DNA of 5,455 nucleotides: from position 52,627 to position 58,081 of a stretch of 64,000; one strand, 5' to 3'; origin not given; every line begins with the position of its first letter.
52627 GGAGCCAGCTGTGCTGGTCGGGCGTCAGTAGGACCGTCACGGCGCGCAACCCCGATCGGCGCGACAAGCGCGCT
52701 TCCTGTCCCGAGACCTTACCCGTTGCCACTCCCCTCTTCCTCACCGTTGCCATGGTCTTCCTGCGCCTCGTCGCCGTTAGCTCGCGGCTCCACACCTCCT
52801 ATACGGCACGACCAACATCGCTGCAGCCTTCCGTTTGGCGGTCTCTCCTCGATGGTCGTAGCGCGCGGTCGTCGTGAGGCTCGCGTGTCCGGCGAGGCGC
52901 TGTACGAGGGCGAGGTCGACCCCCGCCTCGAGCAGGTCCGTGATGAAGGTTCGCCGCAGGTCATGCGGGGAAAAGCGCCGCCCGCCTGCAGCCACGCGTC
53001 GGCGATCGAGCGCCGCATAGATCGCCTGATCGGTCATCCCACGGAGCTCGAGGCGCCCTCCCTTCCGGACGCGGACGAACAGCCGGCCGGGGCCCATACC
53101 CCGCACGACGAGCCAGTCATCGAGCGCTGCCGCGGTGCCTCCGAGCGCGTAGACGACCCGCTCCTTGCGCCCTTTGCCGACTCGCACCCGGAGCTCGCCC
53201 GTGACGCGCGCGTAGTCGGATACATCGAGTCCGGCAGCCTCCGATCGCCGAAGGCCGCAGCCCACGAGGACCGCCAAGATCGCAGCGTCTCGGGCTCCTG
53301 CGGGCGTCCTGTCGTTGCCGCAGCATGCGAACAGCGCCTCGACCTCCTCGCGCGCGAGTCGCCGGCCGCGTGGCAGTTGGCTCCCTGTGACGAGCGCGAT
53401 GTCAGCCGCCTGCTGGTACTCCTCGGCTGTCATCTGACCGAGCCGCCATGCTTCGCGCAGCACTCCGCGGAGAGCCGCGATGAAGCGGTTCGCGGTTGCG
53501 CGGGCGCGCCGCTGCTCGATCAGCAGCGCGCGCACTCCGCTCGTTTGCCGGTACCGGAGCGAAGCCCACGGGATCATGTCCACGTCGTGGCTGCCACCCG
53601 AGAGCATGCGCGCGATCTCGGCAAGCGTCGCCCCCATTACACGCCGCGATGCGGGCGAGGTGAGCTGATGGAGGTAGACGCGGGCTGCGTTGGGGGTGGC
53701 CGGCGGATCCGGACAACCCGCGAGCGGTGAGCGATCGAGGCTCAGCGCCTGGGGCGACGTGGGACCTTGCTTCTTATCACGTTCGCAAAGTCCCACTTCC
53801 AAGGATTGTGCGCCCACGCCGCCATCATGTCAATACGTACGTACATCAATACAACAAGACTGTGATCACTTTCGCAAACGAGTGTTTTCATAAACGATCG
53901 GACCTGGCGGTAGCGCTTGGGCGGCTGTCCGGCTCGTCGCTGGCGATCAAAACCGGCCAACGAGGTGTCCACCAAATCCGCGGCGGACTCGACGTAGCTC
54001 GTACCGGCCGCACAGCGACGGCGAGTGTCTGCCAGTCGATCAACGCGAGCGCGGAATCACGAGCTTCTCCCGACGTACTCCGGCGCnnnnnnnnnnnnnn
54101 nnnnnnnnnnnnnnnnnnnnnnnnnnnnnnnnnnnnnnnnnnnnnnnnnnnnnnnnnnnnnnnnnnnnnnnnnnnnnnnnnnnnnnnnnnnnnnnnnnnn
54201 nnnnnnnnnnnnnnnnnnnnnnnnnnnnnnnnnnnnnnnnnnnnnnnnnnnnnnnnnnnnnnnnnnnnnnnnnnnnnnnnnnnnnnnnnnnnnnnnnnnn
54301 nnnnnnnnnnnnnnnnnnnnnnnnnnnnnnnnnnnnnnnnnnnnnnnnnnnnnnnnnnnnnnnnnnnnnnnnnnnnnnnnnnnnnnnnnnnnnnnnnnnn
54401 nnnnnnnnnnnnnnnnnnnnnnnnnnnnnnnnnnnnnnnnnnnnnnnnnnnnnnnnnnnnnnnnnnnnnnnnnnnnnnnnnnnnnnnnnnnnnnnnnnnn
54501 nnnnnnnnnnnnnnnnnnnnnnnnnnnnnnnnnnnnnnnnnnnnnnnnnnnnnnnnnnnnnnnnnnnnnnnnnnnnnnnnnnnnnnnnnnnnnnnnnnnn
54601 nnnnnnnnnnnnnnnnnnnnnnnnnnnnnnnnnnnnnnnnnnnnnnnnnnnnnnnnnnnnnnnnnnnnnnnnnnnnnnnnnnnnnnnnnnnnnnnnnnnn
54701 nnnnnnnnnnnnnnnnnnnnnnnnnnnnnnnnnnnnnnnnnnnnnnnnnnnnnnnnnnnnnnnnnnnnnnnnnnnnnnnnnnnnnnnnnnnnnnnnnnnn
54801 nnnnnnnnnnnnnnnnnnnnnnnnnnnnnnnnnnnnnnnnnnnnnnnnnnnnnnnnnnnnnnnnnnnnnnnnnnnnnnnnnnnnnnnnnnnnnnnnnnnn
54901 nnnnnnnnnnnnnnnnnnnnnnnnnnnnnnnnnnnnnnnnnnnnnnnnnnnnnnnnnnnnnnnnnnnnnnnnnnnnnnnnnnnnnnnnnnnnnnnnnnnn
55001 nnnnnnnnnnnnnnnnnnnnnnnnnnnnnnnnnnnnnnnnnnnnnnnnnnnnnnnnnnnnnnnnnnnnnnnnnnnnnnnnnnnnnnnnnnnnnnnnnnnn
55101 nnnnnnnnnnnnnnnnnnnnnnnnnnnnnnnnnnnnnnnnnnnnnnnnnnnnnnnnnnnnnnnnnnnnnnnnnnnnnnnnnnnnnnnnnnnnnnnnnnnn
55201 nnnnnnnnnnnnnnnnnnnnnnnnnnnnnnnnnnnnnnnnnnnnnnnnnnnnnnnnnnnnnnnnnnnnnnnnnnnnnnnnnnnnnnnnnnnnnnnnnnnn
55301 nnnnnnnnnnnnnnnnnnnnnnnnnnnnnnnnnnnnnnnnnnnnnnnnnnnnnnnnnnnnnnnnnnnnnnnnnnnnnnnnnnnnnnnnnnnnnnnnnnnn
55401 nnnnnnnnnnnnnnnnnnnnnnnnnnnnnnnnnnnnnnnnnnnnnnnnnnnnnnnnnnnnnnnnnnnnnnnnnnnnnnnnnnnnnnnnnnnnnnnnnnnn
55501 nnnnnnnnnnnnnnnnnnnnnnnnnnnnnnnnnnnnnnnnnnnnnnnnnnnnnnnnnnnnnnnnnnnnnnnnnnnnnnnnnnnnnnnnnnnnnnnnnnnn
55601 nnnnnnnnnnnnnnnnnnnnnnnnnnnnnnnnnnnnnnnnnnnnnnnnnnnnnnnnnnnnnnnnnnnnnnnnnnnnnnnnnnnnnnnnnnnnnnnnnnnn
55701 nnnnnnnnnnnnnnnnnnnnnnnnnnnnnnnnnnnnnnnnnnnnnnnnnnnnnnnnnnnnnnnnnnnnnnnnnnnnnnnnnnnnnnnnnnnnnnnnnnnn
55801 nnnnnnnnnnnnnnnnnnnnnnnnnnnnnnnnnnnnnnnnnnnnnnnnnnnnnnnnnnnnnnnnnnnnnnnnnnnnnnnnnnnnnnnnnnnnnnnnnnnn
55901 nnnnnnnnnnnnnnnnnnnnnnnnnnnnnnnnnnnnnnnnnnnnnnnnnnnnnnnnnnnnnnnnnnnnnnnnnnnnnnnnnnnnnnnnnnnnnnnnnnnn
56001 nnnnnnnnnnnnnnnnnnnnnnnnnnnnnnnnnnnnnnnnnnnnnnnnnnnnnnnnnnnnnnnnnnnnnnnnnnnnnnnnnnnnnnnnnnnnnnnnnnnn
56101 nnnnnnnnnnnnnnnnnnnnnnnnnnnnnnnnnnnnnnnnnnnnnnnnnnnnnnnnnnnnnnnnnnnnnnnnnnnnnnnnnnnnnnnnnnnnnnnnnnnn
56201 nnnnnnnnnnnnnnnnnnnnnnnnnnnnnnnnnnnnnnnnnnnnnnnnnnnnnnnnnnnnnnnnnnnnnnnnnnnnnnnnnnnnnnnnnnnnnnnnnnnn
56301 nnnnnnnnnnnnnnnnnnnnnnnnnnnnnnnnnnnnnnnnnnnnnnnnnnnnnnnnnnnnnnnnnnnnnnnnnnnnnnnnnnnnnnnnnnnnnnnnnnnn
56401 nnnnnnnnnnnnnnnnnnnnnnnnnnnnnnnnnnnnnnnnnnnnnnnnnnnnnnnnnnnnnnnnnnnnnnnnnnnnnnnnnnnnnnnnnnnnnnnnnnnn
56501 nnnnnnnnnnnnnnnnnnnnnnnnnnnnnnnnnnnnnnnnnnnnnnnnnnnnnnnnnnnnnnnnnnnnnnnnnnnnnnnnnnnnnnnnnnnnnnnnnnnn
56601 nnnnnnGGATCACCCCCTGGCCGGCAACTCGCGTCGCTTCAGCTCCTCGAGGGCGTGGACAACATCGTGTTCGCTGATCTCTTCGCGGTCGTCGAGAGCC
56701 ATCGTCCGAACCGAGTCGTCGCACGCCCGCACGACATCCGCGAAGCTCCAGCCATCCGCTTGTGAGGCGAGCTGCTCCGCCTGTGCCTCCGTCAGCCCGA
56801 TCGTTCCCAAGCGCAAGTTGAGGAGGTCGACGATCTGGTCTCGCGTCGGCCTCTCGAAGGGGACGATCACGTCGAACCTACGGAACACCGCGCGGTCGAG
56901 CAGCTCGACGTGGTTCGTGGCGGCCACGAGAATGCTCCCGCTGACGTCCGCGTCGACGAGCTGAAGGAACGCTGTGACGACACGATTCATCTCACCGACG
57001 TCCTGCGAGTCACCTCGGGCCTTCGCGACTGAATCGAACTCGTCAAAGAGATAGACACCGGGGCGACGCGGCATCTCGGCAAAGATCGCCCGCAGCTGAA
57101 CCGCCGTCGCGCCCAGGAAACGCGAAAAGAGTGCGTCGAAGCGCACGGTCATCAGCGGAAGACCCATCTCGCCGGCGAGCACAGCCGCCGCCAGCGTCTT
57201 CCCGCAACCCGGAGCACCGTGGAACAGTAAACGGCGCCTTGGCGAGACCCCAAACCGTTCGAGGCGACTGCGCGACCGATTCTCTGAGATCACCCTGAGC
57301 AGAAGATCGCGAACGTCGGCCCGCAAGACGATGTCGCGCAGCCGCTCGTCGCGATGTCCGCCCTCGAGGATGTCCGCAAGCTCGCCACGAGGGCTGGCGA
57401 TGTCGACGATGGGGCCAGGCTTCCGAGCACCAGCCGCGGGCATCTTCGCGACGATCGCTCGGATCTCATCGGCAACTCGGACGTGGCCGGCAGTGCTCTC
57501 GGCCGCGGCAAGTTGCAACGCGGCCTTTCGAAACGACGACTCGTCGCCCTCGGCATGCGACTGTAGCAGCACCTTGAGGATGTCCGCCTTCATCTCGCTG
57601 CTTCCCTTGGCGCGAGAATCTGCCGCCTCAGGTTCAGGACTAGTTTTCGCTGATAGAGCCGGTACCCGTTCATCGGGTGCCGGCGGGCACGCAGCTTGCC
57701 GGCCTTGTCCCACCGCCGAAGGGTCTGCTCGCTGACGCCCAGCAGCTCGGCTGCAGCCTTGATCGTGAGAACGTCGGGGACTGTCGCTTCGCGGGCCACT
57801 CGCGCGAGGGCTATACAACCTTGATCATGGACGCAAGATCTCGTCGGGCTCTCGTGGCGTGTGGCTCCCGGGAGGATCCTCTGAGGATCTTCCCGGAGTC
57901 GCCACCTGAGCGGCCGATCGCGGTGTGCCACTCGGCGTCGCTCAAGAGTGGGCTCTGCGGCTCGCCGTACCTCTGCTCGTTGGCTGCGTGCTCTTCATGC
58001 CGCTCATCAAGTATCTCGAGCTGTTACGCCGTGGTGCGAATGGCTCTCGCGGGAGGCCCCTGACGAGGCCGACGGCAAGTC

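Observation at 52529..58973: Integrase-bounded island architecture with AT-rich att-like region and disrupted regulators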

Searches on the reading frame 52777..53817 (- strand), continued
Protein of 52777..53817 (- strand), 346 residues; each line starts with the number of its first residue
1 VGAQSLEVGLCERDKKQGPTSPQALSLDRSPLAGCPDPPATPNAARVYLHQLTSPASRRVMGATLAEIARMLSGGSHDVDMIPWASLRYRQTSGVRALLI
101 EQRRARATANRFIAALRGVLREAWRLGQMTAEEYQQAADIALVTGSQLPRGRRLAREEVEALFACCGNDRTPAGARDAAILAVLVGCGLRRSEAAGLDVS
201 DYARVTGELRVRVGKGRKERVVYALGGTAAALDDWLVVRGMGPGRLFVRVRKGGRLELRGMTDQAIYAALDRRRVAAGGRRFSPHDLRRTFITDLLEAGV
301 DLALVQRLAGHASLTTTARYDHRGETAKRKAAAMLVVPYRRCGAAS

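Call 55: find_related_loci(query=window:52777-53817:-, collection=viral_contigs, flank=6000)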
Query window:52777-53817:- (346 aa) in viral_contigs; peptide patterns used: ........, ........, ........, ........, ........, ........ (x = any residue, [..] = any of these).
2 stretches matched a pattern, but none encodes a relative of the query by tblastn (E <= 1e-3).

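Call 79: search_protein_families(library=phrogs, proteins=[window:52777-53817:-], max_evalue=0.01)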
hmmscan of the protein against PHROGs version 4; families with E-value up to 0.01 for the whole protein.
window:52777-53817:- (346 aa): 7 families
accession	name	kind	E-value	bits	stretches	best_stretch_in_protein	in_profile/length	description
phrog_1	-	integration and excision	1.7e-41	144.2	1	101-335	221-447/611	integrase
phrog_216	-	integration and excision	4.7e-28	99.1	1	154-335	56-236/301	integrase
phrog_7685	-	integration and excision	1.2e-05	26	1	278-335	177-235/240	integrase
phrog_23271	-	unknown function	0.0001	23.2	1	281-322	8-49/67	-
phrog_35951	-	unknown function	0.0022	19.4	1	267-324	10-63/97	-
phrog_25190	-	integration and excision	0.0066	17.8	0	265-315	30-80/109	integrase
phrog_7269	-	integration and excision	0.009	16.9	0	283-322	29-68/89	integrase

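Call 93: find_related_loci(query=A4, collection=viral_contigs, flank=4000)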
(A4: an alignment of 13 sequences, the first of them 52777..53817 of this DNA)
Query A4 (346 aa) in viral_contigs; peptide patterns used: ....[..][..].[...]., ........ (x = any residue, [..] = any of these).
116 stretches matched a pattern; 59 encode a relative of the query (tblastn E <= 1e-3); 59 distinct loci.
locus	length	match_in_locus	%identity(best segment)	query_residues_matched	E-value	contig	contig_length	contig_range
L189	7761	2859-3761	55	36-339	1e-93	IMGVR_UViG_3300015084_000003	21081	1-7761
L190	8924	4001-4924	53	30-339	6e-89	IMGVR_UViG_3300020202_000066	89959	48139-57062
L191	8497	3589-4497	52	36-335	5e-87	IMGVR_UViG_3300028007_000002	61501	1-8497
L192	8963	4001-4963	48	20-339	5e-85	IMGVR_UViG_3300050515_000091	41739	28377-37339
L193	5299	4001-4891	47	33-336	8e-82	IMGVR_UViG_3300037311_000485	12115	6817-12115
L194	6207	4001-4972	45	16-341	2e-81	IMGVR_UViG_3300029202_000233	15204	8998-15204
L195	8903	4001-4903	48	39-341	1e-81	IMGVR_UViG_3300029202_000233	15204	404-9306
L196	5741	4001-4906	49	27-339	4e-80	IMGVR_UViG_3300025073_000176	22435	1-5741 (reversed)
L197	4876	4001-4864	48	47-336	1e-79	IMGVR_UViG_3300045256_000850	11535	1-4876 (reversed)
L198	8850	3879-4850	46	20-341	7e-75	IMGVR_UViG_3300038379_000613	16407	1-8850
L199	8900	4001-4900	48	43-341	2e-74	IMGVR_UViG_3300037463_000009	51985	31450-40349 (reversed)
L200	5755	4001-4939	47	43-341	9e-74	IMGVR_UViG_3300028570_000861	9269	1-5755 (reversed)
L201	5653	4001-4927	48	16-335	1e-73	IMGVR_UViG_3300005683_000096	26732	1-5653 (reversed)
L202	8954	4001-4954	49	20-340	7e-73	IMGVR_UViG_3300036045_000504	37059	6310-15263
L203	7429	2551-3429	49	43-339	1e-72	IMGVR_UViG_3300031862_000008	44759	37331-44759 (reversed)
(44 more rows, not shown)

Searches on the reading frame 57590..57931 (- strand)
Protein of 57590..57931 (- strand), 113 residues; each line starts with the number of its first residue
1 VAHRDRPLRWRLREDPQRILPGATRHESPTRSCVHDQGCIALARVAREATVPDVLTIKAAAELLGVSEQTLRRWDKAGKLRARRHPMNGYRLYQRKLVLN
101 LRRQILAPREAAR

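Call 6: search_protein_families(library=pfam, proteins=[window:57590-57931:-], max_evalue=0.01)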
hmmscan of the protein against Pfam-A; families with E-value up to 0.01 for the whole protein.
window:57590-57931:- (113 aa): 11 families
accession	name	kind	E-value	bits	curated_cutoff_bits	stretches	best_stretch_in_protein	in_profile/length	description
PF00376.29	MerR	-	5e-13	49.1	28.2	1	56-93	1-38/38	MerR family regulatory protein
PF13411.12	MerR_1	-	3.1e-09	37.2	21.6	1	56-103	2-48/69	MerR HTH family regulatory protein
PF12728.13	HTH_17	-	1.4e-08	35.3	27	1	54-92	1-37/51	Helix-turn-helix domain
PF13384.12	HTH_23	-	9.2e-05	22.6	24.6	1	54-74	17-37/50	Homeodomain-like domain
PF13518.12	HTH_28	-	0.00017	22.1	25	1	56-76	14-34/52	Helix-turn-helix domain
PF13542.12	HTH_Tnp_ISL3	-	0.00043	20.1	27.4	1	56-76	28-48/51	Helix-turn-helix domain of transposase family ISL3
PF08822.17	DUF1804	-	0.002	18.5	29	1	45-79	10-44/164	Protein of unknown function (DUF1804)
PF08220.18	HTH_DeoR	-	0.0033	17.6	21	1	54-73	14-33/57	DeoR-like helix-turn-helix domain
PF01527.26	HTH_Tnp_1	-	0.0054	17.4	24.1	1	55-77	24-46/75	Transposase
PF02954.25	HTH_8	-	0.0054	16.9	22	1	57-73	21-37/42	Bacterial regulatory protein, Fis family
PF13551.12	HTH_29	-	0.0058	17.1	28.1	1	55-74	13-32/64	Winged helix-turn helix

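Call 7: search_protein_families(library=padloc, proteins=[window:57590-57931:-], max_evalue=0.01)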
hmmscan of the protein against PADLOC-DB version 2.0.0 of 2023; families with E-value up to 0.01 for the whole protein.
window:57590-57931:- (113 aa): 1 family
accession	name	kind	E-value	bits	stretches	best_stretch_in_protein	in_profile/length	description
PDLC04133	mad1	-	7.8e-13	46.5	1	54-107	5-56/60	mads_1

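Call 16: search_protein_families(library=ncbifam, proteins=[window:57590-57931:-], max_evalue=0.01)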
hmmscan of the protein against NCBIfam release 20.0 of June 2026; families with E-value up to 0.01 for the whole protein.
window:57590-57931:- (113 aa): 10 families
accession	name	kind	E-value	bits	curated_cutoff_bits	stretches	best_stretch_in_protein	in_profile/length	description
TIGR01764.1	excise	domain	2e-06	28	28.8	1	55-85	2-32/49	excisionase family DNA-binding protein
NF047375.1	HeatShock_HspR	equivalog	9.5e-06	25.5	105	1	54-103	3-51/92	heat shock protein transcriptional repressor HspR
NF033787.1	HTH_BldC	subfamily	1.8e-05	24.5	77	1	54-101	2-48/49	BldC family transcriptional regulator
NF033518.0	transpos_IS607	equivalog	2.8e-05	23.7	110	1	59-97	2-40/187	IS607 family transposase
NF040522.1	VC1465_fam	subfamily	0.00038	20.5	70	1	55-78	10-33/111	VC1465 family Xer recombination activation factor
TIGR03453.1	partition_RepA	equivalog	0.0022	16.9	348.45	1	56-107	35-86/387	plasmid partitioning protein RepA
NF010259.0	PRK13705.1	equivalog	0.0038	16.2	725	1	55-95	40-79/388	plasmid-partitioning protein SopA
NF053782.1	ChlnTransRegdde3219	equivalog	0.0041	16.6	450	1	60-99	12-51/278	choline utilization transcriptional activator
NF052513.1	TransRegCarH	equivalog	0.008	15.5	400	1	53-102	5-54/274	HTH-type transcriptional repressor CarH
NF047377.1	heat_HspR_dupli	exception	0.0095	15.4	300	0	54-102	5-52/214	heat shock protein transcriptional repressor HspR, fused homodimer type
